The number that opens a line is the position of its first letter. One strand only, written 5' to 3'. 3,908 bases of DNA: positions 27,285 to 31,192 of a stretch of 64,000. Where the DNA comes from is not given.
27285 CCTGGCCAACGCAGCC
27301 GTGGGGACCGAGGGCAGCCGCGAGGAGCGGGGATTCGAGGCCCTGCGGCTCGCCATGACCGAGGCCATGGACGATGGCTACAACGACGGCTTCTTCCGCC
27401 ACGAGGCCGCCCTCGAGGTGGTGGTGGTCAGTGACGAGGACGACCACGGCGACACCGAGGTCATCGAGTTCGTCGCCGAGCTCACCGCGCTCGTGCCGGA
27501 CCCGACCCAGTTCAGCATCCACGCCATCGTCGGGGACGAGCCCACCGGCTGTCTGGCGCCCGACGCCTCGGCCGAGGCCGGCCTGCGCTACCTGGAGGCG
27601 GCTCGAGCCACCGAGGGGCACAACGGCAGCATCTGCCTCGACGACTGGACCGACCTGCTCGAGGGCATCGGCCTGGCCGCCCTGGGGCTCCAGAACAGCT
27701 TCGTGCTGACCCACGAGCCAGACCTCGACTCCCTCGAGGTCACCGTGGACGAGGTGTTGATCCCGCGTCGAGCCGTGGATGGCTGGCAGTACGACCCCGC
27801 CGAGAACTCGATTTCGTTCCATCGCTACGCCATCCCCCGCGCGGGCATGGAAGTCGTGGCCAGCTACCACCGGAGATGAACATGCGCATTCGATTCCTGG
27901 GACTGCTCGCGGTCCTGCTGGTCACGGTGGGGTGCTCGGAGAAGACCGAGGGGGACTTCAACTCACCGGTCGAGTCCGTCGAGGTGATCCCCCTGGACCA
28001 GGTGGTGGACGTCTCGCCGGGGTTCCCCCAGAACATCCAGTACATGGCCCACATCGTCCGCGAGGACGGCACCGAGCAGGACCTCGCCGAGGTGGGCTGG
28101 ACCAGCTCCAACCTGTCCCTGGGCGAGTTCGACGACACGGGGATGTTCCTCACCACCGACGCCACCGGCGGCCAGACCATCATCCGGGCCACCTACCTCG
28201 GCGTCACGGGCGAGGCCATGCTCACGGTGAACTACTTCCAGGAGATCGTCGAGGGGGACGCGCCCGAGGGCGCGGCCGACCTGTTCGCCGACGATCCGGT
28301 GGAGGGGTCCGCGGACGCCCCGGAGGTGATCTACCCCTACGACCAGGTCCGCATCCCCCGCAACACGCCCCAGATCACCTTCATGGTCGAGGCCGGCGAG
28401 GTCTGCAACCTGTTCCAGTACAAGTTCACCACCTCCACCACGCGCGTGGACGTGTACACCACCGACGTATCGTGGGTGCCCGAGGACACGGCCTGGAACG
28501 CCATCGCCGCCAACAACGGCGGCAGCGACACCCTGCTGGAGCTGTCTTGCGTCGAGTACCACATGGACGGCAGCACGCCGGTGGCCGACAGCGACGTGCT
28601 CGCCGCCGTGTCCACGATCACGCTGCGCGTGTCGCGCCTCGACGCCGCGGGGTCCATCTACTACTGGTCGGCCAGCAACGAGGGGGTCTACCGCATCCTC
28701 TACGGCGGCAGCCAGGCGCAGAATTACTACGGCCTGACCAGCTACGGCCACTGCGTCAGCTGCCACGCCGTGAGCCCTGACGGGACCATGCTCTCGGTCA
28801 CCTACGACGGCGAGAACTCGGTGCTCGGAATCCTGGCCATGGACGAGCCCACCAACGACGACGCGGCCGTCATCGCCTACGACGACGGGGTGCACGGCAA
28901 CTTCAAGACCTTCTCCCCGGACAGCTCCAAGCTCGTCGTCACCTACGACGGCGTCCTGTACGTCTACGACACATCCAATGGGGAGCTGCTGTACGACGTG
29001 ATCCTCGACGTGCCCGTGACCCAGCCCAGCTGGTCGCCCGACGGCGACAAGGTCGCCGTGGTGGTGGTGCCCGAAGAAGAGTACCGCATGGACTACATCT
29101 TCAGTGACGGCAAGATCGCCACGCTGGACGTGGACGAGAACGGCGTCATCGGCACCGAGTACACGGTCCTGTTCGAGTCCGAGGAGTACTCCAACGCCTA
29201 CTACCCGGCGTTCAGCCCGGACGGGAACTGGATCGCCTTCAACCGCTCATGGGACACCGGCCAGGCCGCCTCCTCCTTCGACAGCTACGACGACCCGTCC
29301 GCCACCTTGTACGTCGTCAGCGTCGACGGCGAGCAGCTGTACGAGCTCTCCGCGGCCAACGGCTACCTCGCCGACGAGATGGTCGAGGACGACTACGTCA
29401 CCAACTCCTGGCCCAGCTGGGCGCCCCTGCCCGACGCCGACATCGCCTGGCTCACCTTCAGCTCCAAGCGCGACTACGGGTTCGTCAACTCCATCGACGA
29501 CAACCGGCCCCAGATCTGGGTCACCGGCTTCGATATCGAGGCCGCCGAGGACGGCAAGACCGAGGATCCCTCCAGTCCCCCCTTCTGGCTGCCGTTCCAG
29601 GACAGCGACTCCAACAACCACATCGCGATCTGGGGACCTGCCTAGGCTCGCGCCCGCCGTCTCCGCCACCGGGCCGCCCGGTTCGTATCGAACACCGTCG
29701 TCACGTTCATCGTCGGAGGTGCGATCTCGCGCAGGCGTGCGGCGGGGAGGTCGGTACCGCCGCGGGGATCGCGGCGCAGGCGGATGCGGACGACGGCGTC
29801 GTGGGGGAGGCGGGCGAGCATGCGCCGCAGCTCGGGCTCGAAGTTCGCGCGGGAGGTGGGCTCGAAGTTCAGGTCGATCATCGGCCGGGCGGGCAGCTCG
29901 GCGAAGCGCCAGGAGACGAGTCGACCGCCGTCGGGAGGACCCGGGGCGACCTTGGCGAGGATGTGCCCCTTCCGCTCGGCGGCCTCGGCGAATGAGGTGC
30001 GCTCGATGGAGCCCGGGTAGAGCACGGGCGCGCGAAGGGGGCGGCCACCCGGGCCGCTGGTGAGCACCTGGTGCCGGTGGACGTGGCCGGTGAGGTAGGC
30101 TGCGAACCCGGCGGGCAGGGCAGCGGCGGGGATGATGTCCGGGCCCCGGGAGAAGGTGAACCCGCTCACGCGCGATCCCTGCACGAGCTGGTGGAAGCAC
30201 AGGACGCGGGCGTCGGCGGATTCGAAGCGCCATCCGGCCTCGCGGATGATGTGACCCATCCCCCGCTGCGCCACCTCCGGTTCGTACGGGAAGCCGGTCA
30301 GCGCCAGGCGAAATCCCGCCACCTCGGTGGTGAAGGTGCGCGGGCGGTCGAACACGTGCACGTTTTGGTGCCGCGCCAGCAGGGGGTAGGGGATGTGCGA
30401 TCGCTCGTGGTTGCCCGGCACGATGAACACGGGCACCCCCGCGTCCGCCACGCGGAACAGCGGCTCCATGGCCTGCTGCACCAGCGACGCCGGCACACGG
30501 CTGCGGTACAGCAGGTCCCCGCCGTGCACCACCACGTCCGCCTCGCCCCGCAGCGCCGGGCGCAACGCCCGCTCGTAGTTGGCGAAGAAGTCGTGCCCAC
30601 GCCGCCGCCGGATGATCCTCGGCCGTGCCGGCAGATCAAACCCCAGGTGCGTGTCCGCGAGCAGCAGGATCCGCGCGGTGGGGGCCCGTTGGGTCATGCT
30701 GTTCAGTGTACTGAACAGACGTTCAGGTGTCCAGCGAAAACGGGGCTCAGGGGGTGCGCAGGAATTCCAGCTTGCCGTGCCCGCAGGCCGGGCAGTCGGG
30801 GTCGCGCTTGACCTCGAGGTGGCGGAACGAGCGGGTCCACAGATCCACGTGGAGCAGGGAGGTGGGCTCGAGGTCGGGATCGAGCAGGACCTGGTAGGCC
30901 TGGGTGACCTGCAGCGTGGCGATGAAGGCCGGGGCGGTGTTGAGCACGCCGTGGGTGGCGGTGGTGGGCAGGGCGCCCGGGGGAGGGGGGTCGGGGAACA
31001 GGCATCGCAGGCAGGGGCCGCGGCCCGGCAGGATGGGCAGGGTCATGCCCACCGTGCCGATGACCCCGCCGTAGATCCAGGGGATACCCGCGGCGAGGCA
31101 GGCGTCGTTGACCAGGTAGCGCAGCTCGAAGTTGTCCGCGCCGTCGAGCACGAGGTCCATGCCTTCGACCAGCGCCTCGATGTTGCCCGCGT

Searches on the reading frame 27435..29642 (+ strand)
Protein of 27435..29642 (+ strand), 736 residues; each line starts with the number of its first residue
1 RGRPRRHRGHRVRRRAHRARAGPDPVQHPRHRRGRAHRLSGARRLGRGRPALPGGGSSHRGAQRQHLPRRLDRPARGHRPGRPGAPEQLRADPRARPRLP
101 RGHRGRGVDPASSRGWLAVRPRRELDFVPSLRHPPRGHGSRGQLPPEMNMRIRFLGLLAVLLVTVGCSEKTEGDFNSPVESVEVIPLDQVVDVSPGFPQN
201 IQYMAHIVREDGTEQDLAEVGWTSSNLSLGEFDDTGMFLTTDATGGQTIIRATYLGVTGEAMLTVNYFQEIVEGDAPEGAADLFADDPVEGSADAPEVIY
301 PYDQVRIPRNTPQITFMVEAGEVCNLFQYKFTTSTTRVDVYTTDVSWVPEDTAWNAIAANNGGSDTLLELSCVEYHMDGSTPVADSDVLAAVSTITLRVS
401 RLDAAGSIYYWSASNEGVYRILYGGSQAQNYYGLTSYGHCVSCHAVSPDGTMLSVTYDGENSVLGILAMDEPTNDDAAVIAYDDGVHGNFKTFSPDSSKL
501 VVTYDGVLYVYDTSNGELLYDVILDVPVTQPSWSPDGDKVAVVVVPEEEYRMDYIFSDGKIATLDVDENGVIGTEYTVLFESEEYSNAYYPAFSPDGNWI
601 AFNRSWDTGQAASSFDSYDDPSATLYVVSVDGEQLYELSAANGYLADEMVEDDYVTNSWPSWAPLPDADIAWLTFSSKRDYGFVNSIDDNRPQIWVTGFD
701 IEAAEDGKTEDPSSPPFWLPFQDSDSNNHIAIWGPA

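Call 36: search_protein_families(library=pfam, proteins=[window:27435-29642:+], max_evalue=0.001)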
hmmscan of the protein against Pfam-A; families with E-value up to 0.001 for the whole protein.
window:27435-29642:+ (736 aa): 3 families
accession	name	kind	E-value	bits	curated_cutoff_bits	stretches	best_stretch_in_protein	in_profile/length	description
PF07676.18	PD40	-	1.1e-07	32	20.9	1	586-604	9-27/38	WD40-like Beta Propeller Repeat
PF23414.1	Beta-prop_EML_2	-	0.00072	19.4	90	0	435-540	36-139/266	Echinoderm microtubule-associated protein second beta-propeller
PF00400.38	WD40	-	0.00077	20.4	27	0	437-459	8-33/39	WD domain, G-beta repeat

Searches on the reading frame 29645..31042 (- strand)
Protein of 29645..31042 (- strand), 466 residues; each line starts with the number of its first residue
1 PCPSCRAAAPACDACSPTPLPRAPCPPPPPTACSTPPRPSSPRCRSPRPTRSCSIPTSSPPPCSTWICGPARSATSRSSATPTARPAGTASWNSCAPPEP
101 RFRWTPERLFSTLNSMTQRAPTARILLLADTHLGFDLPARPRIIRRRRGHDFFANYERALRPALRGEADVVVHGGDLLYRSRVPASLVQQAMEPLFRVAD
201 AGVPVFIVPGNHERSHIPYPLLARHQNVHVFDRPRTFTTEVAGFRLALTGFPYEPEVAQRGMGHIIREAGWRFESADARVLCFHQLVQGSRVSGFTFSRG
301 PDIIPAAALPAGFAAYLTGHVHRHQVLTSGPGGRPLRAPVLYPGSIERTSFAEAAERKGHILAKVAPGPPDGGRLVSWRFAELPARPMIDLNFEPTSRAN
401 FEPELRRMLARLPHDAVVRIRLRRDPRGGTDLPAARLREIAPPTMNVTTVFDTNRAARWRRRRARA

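Call 36: search_protein_families(library=pfam, proteins=[window:29645-31042:-], max_evalue=0.001)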
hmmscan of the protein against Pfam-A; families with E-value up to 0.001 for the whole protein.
window:29645-31042:- (466 aa): 1 family
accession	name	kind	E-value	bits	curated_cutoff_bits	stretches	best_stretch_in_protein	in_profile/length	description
PF00149.33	Metallophos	-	6e-14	53.3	21.5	1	124-323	2-190/191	Calcineurin-like phosphoesterase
